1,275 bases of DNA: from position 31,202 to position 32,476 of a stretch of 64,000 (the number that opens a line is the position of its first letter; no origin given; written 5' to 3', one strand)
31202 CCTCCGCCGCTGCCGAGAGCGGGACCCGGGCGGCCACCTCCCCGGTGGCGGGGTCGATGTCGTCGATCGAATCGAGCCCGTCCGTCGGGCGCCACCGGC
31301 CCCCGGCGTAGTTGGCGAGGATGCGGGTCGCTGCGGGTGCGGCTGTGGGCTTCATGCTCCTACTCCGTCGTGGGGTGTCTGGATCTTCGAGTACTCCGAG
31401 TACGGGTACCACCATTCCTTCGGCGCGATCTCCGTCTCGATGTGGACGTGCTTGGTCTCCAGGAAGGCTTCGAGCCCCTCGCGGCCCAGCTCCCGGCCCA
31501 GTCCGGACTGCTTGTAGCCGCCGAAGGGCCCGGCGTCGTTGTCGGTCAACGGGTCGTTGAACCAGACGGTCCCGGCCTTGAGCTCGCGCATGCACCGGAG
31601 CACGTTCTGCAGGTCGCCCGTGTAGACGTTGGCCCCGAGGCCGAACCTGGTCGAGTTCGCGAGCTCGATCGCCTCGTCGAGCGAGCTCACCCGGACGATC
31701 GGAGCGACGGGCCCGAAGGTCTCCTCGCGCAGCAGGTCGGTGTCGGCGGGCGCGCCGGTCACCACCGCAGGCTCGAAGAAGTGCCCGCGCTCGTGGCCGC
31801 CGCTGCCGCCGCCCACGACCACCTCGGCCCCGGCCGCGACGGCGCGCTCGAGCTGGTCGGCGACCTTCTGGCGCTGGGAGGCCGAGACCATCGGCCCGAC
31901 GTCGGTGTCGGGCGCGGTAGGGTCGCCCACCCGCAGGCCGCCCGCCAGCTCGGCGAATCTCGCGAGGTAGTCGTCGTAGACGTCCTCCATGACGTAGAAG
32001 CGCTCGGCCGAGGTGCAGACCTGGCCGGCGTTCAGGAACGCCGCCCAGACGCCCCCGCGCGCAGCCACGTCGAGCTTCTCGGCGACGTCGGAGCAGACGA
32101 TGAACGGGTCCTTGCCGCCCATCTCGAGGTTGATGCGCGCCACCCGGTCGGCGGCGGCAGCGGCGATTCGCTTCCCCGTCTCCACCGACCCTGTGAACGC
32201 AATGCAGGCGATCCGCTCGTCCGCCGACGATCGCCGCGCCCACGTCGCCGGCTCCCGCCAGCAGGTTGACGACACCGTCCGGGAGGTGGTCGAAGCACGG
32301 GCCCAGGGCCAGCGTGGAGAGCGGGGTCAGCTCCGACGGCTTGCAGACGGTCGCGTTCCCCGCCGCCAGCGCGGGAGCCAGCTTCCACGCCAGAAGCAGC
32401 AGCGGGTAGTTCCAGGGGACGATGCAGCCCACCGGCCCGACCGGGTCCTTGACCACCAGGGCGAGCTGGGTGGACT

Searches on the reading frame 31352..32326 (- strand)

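Call 16: search_protein_families(library=pfam, proteins=[window:31352-32326:-], max_evalue=0.001)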
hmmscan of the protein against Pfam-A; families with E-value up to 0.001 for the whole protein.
window:31352-32326:- (324 aa): 1 family
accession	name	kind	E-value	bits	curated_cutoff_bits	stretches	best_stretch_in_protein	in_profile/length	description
PF00171.27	Aldedh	-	4.9e-92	309.3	23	1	34-294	201-461/461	Aldehyde dehydrogenase family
